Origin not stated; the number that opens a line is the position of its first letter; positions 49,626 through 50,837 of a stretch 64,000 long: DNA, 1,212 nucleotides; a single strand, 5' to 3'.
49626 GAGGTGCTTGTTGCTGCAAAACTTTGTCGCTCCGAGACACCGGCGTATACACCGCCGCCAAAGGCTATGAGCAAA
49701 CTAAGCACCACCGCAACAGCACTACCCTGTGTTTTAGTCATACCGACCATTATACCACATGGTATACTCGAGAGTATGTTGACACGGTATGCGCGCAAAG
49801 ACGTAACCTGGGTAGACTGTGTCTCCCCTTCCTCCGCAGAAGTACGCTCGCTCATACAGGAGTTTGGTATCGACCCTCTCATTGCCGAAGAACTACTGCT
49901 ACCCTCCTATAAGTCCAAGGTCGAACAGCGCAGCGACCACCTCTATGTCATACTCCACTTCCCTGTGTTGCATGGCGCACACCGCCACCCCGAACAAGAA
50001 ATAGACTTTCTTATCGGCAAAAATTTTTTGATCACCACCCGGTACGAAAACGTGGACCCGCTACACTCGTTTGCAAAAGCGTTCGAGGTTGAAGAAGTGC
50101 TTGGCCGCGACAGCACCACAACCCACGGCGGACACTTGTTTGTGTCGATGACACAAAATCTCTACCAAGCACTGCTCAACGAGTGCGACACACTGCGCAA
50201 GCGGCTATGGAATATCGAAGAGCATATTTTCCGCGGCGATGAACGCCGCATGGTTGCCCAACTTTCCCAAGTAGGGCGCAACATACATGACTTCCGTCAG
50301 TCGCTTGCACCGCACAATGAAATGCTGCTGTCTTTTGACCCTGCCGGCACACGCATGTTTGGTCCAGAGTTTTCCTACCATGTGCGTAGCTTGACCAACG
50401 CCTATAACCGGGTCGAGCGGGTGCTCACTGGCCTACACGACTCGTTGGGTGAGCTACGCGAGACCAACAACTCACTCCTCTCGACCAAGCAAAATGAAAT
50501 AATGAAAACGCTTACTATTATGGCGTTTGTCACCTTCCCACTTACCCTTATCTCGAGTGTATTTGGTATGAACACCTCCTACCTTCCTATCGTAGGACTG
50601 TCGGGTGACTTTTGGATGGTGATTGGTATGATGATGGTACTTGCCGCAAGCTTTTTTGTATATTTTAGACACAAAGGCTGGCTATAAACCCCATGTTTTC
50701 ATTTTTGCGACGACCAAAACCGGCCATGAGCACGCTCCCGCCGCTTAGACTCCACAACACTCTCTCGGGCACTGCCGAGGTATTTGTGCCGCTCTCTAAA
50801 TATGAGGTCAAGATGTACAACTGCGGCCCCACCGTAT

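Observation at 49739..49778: Back-to-back divergent leaderless promoters sharing a 25-bp intergenic region (ctpA / corA)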

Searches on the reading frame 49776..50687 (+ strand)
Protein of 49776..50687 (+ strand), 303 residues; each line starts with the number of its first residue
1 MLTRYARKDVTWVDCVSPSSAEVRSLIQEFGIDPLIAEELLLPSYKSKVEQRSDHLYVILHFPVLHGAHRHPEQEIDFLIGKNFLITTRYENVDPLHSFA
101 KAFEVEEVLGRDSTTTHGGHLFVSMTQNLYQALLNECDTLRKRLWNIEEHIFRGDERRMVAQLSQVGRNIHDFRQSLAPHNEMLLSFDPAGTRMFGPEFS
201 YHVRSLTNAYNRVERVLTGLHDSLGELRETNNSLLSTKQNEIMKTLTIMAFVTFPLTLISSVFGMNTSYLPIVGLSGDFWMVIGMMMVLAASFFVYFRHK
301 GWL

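Call 9: search_protein_families(library=pfam, proteins=[window:49776-50687:+])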
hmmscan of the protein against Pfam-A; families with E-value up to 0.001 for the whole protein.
window:49776-50687:+ (303 aa): 1 family
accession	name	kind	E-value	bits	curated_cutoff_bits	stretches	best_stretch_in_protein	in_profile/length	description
PF01544.23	CorA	-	4.7e-52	177.6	27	1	8-298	2-291/292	CorA-like Mg2+ transporter protein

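Call 10: find_encoding_contigs(protein=window:49776-50687:+, flank=6000, max_places=6)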
Protein window:49776-50687:+ (303 aa): 19 contigs read that carry it; 6 places shown.
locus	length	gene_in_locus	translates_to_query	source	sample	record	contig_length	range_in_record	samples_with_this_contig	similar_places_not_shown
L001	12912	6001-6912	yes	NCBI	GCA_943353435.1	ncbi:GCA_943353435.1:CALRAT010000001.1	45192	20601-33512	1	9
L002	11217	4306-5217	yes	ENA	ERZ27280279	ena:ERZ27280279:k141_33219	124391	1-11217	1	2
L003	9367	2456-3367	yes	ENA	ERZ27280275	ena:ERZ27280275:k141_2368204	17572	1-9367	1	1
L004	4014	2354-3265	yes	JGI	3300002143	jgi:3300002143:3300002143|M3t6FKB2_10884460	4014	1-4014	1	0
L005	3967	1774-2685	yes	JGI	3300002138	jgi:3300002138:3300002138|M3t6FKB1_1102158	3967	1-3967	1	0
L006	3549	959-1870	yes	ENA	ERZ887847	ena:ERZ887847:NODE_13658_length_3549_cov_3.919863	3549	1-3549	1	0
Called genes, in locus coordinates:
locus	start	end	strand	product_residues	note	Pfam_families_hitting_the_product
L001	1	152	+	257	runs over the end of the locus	PF01061:ABC2_membrane, PF12698:ABC2_membrane_3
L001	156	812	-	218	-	-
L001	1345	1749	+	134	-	PF07681:DoxX, PF02077:SURF4 (weak)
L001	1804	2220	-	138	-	-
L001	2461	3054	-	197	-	PF00929:RNase_T (faint), PF16473:Rv2179c-like (weak)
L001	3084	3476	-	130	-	-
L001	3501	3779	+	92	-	PF01016:Ribosomal_L27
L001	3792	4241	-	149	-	PF01281:Ribosomal_L9_N, PF03948:Ribosomal_L9_C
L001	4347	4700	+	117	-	-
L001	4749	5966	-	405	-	PF00595:PDZ, PF13180:PDZ_2 (faint), PF17820:PDZ_6, PF03572:Peptidase_S41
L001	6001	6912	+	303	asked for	PF01544:CorA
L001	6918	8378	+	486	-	PF01406:tRNA-synt_1e, PF00133:tRNA-synt_1 (faint), PF09334:tRNA-synt_1g (weak), PF23493:CysS_C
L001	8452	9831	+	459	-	PF00772:DnaB, PF13481:AAA_25, PF03796:DnaB_C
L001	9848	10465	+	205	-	PF21176:RecR_HhH, PF01751:Toprim (weak), PF13662:Toprim_4, PF21175:RecR_C (weak)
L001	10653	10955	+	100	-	-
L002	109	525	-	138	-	-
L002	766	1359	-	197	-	PF00929:RNase_T (faint), PF16473:Rv2179c-like (weak)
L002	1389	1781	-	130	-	-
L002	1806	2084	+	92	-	PF01016:Ribosomal_L27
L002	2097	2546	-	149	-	PF01281:Ribosomal_L9_N, PF03948:Ribosomal_L9_C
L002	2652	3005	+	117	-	-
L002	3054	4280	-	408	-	PF00595:PDZ, PF13180:PDZ_2 (faint), PF17820:PDZ_6, PF03572:Peptidase_S41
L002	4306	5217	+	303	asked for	PF01544:CorA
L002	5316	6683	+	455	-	PF00133:tRNA-synt_1 (faint), PF01406:tRNA-synt_1e, PF09334:tRNA-synt_1g, PF23493:CysS_C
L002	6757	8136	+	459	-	PF00772:DnaB, PF13481:AAA_25, PF03796:DnaB_C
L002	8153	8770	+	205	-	PF21176:RecR_HhH, PF01751:Toprim (weak), PF13662:Toprim_4, PF21175:RecR_C (weak)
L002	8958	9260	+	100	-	-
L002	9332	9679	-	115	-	PF00829:Ribosomal_L21p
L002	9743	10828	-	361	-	PF02646:RmuC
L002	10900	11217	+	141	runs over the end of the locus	PF09424:YqeY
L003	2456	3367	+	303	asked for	PF01544:CorA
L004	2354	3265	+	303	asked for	PF01544:CorA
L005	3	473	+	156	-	?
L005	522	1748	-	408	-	PF00595:PDZ, PF13180:PDZ_2 (faint), PF17820:PDZ_6, PF03572:Peptidase_S41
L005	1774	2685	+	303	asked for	PF01544:CorA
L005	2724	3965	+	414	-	?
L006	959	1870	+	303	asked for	PF01544:CorA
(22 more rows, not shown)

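Call 11: find_homologous_proteins(query=window:49776-50687:+, max_evalue=1e-20)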
Query window:49776-50687:+ (303 aa): 2285 proteins with E <= 1e-20 among 3221 candidates; the best 120 are listed.
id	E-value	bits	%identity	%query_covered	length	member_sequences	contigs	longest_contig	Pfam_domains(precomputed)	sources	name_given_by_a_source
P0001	2.9e-202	688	100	100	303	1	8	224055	PF01544.24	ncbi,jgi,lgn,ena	-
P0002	1.2e-183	627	90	100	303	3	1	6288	PF01544.24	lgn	-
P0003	1.7e-163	561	81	100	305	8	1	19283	PF01544.24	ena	-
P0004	1.4e-162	558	79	100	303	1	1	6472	PF01544.24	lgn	-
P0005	1.0e-155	536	76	100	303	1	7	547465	PF01544.24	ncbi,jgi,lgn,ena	jgi:magnesium transporter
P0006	8.4e-154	529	75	100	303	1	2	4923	PF01544.24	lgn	-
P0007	3.1e-149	514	73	100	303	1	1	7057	PF01544.24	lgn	-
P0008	3.9e-147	507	73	100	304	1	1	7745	PF01544.24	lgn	-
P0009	1.3e-146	506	72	100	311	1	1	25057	PF01544.24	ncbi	-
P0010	7.1e-144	497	71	100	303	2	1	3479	PF01544.24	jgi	jgi:magnesium transporter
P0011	2.0e-143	495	71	100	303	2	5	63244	PF01544.24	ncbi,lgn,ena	-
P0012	1.4e-142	493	71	100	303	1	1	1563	PF01544.24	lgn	-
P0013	3.6e-142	491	70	100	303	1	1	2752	PF01544.24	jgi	jgi:magnesium transporter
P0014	4.1e-142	491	70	100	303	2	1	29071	PF01544.24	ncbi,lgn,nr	ncbi:MAG: magnesium transporter CorA family protein [bacterium]|nr:magnesium transporter CorA family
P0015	2.2e-141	489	69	100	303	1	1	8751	PF01544.24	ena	-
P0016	2.5e-141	488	69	100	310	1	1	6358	PF01544.24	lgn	-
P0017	4.1e-141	488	70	100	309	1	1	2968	PF01544.24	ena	-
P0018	7.0e-140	484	68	100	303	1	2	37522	PF01544.24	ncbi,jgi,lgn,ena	-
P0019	1.3e-139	483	76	91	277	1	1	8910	PF01544.24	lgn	-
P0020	8.3e-139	480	68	100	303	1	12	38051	PF01544.24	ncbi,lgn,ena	-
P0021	9.2e-139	480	69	100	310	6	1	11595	PF01544.24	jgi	-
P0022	1.7e-138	479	70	100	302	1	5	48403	PF01544.24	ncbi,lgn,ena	-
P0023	2.5e-138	479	70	100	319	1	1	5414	PF01544.24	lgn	-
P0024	1.3e-137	476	67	100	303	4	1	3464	PF01544.24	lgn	-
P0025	2.7e-136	472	67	100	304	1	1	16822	PF01544.24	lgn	-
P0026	4.6e-136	471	67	100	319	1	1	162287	PF01544.24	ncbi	-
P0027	1.4e-135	470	69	100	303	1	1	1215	PF01544.24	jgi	jgi:magnesium transporter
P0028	1.9e-135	469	68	100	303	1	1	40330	PF01544.24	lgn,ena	-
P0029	2.7e-135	469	67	100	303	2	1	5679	PF01544.24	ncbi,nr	ncbi:CorA family divalent cation transporter [Patescibacteria group bacterium]|nr:CorA family divale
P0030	3.6e-135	468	67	100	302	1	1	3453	PF01544.24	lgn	-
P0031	6.7e-135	467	66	100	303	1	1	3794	PF01544.24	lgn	-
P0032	1.1e-134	467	67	100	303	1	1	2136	PF01544.24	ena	-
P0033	4.7e-134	465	67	100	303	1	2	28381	PF01544.24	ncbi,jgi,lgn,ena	-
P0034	5.5e-134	464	65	100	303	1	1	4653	PF01544.24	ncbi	-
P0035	7.9e-134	464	68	100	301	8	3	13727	PF01544.24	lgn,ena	-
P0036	2.2e-133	462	65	100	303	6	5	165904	PF01544.24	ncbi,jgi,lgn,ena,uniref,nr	ncbi:hypothetical protein A2419_02510 [Candidatus Adlerbacteria bacterium RIFOXYC1_FULL_48_26]|unire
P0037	2.3e-133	462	66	100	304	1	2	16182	PF01544.24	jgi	jgi:magnesium transporter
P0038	9.4e-133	460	65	100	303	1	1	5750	PF01544.24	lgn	-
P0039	1.2e-132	460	67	100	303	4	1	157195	PF01544.24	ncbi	ncbi:MAG: CorA family divalent cation transporter [bacterium]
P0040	1.7e-132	459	68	100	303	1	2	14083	PF01544.24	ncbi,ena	-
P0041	5.8e-132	458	68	100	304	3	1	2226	PF01544.24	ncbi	-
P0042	6.0e-132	458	65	100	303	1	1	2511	PF01544.24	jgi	jgi:magnesium transporter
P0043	3.0e-131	455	65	100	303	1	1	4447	PF01544.24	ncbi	-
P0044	3.8e-131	455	67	96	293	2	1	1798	PF01544.24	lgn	-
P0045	4.8e-131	455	66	100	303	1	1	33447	PF01544.24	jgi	jgi:magnesium transporter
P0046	1.2e-130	453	66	100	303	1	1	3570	PF01544.24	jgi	-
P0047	1.3e-130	453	66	100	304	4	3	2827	PF01544.24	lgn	-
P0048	3.4e-130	452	65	100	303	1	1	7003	PF01544.24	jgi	jgi:magnesium transporter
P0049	4.9e-130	451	70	91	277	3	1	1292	PF01544.24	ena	-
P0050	5.8e-130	451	66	100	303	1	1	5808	PF01544.24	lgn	-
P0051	5.9e-130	451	65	100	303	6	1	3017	PF01544.24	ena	-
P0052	1.2e-129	450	65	100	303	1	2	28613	PF01544.24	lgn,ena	-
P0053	9.6e-129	447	65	100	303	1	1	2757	PF01544.24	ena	-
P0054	3.0e-128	446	62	100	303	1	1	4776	PF01544.24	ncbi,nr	ncbi:hypothetical protein H7X87_02120 [Acetobacteraceae bacterium]|nr:hypothetical protein [Candidat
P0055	6.5e-128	444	66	100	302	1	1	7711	PF01544.24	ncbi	-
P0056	8.7e-128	444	65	100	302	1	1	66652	PF01544.24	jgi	jgi:magnesium transporter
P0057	1.3e-127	443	64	100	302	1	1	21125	PF01544.24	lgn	-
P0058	2.0e-127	443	66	96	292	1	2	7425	PF01544.24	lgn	-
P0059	2.5e-127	442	67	95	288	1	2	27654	PF01544.24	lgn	-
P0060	1.0e-126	441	61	100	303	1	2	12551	PF01544.24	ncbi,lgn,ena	-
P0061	1.4e-126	440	64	100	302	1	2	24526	PF01544.24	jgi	jgi:magnesium transporter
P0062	1.8e-126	440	69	92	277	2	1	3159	PF01544.24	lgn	-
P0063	8.4e-126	437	63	100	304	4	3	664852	PF01544.24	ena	-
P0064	1.2e-125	437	63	100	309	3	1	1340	PF01544.24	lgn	-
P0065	1.4e-125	437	63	100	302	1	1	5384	PF01544.24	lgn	-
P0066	2.1e-125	436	65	100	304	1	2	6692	PF01544.24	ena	-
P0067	3.0e-125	436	64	100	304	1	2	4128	PF01544.24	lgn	-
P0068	6.3e-125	435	63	100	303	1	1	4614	PF01544.24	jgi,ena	-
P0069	6.4e-125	435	64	100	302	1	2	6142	PF01544.24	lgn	-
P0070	9.2e-125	434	63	100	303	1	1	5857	PF01544.24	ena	-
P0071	1.0e-124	434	65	100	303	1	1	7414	PF01544.24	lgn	-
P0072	1.4e-124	433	64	100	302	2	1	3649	PF01544.24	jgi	jgi:magnesium transporter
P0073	1.4e-124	433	63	100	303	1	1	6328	PF01544.24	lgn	-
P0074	1.5e-124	433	62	100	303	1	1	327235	PF01544.24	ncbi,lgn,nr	ncbi:MAG TPA: CorA family divalent cation transporter [Candidatus Paceibacterota bacterium]|nr:CorA 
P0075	1.5e-124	433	64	100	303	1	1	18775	PF01544.24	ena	-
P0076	1.7e-124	433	63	100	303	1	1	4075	PF01544.24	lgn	-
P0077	2.4e-124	433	63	100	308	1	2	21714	PF01544.24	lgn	-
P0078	3.9e-124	432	65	100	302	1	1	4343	PF01544.24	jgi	jgi:magnesium transporter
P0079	3.9e-124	432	62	100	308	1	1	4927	PF01544.24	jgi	jgi:magnesium transporter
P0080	5.3e-124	432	63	100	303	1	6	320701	PF01544.24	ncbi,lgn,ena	-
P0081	5.7e-124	431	61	100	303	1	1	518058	PF01544.24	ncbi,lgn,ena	-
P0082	7.4e-124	431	65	100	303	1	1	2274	PF01544.24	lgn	-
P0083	8.8e-124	431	61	100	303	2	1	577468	PF01544.24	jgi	jgi:magnesium transporter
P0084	9.5e-124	431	64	100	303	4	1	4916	PF01544.24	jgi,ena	-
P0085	2.2e-123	430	64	100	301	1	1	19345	PF01544.24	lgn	-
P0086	2.4e-123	429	62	100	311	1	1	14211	PF01544.24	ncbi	-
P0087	3.1e-123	429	62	100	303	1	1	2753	PF01544.24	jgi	jgi:magnesium transporter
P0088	4.2e-123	429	62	100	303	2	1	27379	PF01544.24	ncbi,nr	ncbi:MAG: CorA family divalent cation transporter [Patescibacteria group bacterium]|nr:CorA family d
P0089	4.2e-123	429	62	100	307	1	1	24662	PF01544.24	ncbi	-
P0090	4.9e-123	428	61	100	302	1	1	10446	PF01544.24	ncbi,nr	ncbi:MAG: magnesium transporter CorA family protein [Patescibacteria group bacterium]|nr:magnesium t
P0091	8.6e-123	428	64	100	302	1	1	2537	PF01544.24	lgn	-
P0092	9.2e-123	427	63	100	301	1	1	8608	PF01544.24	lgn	-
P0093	1.3e-122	427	63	100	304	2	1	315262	PF01544.24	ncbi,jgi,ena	jgi:magnesium transporter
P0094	1.5e-122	427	63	100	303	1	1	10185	PF01544.24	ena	-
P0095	1.7e-122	427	63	100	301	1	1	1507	PF01544.24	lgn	-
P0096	1.8e-122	427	61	100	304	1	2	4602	PF01544.24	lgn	-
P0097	3.0e-122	426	62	100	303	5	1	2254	PF01544.24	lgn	-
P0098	4.3e-122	425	67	91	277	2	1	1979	PF01544.24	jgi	-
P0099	5.8e-122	425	61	100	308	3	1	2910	PF01544.24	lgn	-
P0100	6.2e-122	425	62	100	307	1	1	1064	PF01544.24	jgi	jgi:magnesium transporter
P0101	7.9e-122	424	59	100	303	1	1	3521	PF01544.24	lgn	-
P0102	9.2e-122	424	62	100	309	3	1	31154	PF01544.24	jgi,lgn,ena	-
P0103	1.1e-121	424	62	100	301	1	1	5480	PF01544.24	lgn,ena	-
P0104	1.2e-121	424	63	100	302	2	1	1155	PF01544.24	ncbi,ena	-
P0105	1.8e-121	423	62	100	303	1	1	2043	PF01544.24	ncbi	-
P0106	2.6e-121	423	62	100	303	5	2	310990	PF01544.24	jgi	jgi:magnesium transporter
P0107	3.5e-121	422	61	100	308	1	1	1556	PF01544.24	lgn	-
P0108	4.1e-121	422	62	100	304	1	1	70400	PF01544.24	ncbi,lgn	-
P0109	5.3e-121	422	62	100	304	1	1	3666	PF01544.24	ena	-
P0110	6.5e-121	421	67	91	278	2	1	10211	PF01544.24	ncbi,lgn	-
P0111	8.3e-121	421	67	93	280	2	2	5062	PF01544.24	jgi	jgi:magnesium transporter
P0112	1.1e-120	421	62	100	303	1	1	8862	PF01544.24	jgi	jgi:magnesium transporter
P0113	1.2e-120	421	61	100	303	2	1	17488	PF01544.24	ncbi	-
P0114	1.3e-120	420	62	100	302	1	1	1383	PF01544.24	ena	-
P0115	1.4e-120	420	61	100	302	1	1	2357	PF01544.24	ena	-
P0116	1.5e-120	420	63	100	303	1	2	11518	PF01544.24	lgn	-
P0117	1.7e-120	420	67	91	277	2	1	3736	PF01544.24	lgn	-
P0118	1.9e-120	420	61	100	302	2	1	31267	PF01544.24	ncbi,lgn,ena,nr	ncbi:MAG: Mg/Co transporter [Parcubacteria group bacterium Gr01-1014_56]|nr:MAG: Mg/Co transporter [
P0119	2.0e-120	420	60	100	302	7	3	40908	PF01544.24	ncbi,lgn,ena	-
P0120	2.1e-120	420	61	100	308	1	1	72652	PF01544.24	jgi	jgi:magnesium transporter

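Call 13: find_related_loci(query=A1, collection=genome_contigs, flank=2500)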
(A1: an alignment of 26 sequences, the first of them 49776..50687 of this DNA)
Query A1 (303 aa) in genome_contigs; peptide patterns used: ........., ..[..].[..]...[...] (x = any residue, [..] = any of these).
300 stretches matched a pattern; 293 encode a relative of the query (tblastn E <= 1e-3); the best 80 are kept; 80 distinct loci.
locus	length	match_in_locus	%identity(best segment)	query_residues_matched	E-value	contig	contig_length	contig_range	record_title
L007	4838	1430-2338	76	1-303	6e-163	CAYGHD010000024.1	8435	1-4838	MAG TPA_asm: uncultured Candidatus Saccharibacteria bacterium isolate ERP113451_co1_4 genome assembly, contig: NODE_1073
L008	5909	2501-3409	71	1-303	1e-151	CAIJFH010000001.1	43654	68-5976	Candidatus Adlerbacteria bacterium isolate C4_bin-407 genome assembly, contig: bin-407:01/38, whole genome shotgun seque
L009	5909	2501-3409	70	1-303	1e-148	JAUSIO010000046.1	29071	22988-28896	MAG: bacterium isolate E14_metabat.bin.253 E14_k141_617832, whole genome shotgun sequence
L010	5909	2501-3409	69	1-303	1e-148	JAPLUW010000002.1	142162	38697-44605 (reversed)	MAG: Candidatus Adlerbacteria bacterium isolate LacPavin_0818_WC45_MAG_49_12 LacPavin_0818_WC45_scaffold_541549, whole g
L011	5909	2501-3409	68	1-303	2e-146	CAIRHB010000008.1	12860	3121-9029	Candidatus Adlerbacteria bacterium isolate I3b_bin-425 genome assembly, contig: bin-425:08/44, whole genome shotgun sequ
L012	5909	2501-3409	69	1-303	4e-146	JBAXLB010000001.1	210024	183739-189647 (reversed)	MAG: Candidatus Adlerbacteria bacterium isolate ELA416 MAG416_1, whole genome shotgun sequence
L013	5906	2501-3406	70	1-303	1e-145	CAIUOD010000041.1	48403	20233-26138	Candidatus Adlerbacteria bacterium isolate MJ-time_bin-4889 genome assembly, contig: bin-4889:41/41, whole genome shotgu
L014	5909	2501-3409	67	1-303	5e-144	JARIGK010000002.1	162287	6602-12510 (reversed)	MAG: Candidatus Adlerbacteria bacterium isolate CullarsAll.DT.02 k141_1019691, whole genome shotgun sequence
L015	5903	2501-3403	70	1-303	1e-143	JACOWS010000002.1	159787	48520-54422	MAG: Patescibacteria group bacterium isolate NC_groundwater_132_Ag_S-0.1um_53_12 S4_GD2017_2_S1_scaffold_79, whole genom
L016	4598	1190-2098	66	1-303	4e-144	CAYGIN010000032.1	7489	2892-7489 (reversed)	MAG TPA_asm: uncultured Candidatus Saccharibacteria bacterium isolate ERP113451_co1_187 genome assembly, contig: NODE_12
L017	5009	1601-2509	66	1-303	2e-143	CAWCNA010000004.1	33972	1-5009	MAG: Candidatus Adlerbacteria bacterium isolate MFD04540.bin.3.55 genome assembly, contig: contig_28309, whole genome sh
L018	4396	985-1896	66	1-303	2e-142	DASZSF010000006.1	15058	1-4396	MAG TPA_asm: Candidatus Paceibacterota bacterium isolate SMAG_U6043 k141_196019, whole genome shotgun sequence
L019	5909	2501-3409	65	1-303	7e-141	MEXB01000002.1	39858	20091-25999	MAG: Candidatus Adlerbacteria bacterium RIFOXYC1_FULL_48_26 rifoxyc1_full_scaffold_1153, whole genome shotgun sequence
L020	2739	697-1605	68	1-303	1e-146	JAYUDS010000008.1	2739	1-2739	MAG: Candidatus Adlerbacteria bacterium isolate GFS_7244 GFS_7244_7, whole genome shotgun sequence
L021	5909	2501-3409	67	1-303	1e-139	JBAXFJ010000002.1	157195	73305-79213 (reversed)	MAG: bacterium isolate ELA268 MAG268_2, whole genome shotgun sequence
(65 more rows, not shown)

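Call 35: find_encoding_contigs(protein=P0002, flank=1500, max_places=2)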
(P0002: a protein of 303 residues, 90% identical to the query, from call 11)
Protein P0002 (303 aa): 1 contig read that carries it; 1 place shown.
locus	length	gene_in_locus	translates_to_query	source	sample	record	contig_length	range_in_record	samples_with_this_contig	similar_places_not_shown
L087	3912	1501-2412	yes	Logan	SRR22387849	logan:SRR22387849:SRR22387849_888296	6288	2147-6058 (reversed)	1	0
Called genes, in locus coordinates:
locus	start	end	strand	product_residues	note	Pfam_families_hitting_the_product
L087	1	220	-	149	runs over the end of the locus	PF01281:Ribosomal_L9_N, PF03948:Ribosomal_L9_C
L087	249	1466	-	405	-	PF00595:PDZ, PF13180:PDZ_2 (faint), PF17820:PDZ_6, PF03572:Peptidase_S41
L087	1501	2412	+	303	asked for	PF01544:CorA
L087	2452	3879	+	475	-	PF00133:tRNA-synt_1 (faint), PF01406:tRNA-synt_1e, PF09334:tRNA-synt_1g (weak), PF23493:CysS_C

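Call 36: find_encoding_contigs(protein=P0003, flank=1500, max_places=2)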
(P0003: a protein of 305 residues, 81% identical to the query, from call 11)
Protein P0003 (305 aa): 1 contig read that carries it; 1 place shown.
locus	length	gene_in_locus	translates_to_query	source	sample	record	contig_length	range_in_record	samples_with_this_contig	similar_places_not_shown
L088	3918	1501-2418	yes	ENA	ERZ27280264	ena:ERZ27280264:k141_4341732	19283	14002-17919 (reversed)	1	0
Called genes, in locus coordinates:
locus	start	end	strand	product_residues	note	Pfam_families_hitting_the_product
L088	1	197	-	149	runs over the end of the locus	PF01281:Ribosomal_L9_N, PF03948:Ribosomal_L9_C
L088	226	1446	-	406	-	PF00595:PDZ, PF13180:PDZ_2 (weak), PF17820:PDZ_6, PF03572:Peptidase_S41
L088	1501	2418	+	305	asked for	PF01544:CorA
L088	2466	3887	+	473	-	PF00133:tRNA-synt_1 (faint), PF01406:tRNA-synt_1e, PF09334:tRNA-synt_1g (weak), PF23493:CysS_C (weak)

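Call 37: find_encoding_contigs(protein=P0004, flank=1500, max_places=2)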
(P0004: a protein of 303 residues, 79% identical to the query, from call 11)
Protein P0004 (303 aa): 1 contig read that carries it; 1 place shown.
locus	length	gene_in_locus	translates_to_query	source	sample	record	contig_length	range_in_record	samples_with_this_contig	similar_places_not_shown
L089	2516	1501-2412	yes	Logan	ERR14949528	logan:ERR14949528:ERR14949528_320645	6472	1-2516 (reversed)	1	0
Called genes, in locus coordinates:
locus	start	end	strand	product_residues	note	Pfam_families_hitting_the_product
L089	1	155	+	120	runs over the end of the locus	-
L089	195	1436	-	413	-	PF00595:PDZ (weak), PF13180:PDZ_2, PF17820:PDZ_6, PF03572:Peptidase_S41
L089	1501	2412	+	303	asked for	PF01544:CorA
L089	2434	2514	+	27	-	?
